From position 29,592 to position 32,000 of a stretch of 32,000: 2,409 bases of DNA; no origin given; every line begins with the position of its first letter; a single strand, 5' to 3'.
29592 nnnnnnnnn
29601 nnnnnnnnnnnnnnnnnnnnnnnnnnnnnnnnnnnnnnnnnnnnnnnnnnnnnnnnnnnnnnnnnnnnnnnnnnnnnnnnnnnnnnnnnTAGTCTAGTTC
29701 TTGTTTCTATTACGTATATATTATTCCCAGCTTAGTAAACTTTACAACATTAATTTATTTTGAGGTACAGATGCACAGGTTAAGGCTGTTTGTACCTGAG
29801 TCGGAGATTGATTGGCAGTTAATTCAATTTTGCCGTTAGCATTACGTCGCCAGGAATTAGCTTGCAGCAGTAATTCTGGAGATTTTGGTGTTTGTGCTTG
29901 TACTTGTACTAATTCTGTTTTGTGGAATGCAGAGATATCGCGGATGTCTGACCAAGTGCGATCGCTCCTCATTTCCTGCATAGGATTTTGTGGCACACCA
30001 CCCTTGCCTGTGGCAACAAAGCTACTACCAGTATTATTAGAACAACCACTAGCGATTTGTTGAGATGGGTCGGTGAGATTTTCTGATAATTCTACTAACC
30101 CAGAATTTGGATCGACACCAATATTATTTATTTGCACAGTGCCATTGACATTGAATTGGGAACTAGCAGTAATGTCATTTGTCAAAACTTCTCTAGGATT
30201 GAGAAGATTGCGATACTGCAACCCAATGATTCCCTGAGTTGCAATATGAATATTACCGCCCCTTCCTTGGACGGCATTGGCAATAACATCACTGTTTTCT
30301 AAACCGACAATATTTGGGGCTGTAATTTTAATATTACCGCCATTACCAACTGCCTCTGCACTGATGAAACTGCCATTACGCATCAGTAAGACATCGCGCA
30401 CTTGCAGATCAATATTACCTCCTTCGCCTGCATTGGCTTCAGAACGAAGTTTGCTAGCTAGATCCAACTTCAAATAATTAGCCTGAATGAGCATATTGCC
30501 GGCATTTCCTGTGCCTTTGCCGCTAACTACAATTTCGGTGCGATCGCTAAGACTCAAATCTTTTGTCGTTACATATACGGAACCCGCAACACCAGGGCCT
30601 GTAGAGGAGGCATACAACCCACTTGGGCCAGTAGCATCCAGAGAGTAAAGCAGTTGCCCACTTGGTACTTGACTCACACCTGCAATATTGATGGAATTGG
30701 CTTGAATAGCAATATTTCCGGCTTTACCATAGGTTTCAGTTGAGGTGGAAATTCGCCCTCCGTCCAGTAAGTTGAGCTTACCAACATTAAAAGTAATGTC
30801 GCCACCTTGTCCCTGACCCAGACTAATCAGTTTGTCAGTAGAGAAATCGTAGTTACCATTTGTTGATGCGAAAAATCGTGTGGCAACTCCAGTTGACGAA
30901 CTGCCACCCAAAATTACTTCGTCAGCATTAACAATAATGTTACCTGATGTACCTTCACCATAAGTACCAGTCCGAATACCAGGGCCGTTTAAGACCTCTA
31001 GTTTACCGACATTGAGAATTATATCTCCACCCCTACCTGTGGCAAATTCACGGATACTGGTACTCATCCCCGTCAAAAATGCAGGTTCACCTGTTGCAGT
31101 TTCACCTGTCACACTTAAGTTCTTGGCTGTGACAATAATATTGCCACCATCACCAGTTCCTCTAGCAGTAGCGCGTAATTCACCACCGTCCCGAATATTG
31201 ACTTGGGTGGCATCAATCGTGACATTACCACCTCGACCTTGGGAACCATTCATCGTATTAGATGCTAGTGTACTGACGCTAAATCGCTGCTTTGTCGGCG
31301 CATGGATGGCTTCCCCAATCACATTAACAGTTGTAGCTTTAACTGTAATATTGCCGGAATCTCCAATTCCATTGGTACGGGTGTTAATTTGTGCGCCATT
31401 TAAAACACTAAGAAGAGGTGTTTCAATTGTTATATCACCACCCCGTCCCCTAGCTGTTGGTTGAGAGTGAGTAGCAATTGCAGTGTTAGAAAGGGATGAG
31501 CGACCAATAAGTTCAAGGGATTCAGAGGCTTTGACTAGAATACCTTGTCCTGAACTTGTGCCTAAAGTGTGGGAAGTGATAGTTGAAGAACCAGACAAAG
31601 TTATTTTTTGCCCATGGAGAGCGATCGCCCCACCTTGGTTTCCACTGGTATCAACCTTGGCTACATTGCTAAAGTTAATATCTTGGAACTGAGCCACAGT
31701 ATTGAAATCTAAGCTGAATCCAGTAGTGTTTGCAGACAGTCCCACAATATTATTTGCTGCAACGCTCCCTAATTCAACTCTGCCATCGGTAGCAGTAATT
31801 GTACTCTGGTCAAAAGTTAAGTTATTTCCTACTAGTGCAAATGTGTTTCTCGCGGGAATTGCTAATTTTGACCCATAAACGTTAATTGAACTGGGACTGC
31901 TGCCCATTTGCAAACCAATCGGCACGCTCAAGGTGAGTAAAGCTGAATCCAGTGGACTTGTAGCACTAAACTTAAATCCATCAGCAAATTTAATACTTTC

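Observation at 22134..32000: Head-to-tail array of at least four TpsA-like exoprotein paralogs with nothing between them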

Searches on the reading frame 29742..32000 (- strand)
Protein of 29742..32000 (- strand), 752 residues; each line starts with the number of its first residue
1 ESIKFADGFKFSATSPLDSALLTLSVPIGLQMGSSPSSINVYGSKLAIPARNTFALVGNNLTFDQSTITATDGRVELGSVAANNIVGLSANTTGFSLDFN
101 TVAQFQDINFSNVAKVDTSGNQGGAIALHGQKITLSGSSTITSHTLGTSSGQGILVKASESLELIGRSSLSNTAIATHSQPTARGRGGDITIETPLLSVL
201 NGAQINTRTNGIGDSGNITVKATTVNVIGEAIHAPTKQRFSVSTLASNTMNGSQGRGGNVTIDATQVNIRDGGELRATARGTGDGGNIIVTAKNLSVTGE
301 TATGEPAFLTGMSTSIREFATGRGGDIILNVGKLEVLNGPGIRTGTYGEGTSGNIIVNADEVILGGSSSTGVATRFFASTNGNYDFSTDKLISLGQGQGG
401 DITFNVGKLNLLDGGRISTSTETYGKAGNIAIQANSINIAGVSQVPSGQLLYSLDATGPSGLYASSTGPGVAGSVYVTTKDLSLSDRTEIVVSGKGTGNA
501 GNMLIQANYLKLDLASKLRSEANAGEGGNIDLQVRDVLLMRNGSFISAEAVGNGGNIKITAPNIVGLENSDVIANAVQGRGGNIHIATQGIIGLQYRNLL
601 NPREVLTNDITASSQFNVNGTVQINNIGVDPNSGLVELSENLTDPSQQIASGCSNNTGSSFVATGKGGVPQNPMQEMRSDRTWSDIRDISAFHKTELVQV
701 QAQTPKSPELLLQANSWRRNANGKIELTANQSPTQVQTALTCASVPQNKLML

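Call 5: search_protein_families(library=pfam, proteins=[window:29742-32000:-], max_evalue=0.01)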
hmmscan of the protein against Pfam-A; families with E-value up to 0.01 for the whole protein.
window:29742-32000:- (752 aa): 1 family
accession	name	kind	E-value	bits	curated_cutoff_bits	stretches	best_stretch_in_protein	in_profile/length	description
PF05860.19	TPS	-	2.5e-21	77.2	33.5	1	2-127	117-251/252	TPS secretion domain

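Call 6: search_protein_families(library=ncbifam, proteins=[window:29742-32000:-], max_evalue=0.01)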
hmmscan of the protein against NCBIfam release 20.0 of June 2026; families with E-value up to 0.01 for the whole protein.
window:29742-32000:- (752 aa): 0 families
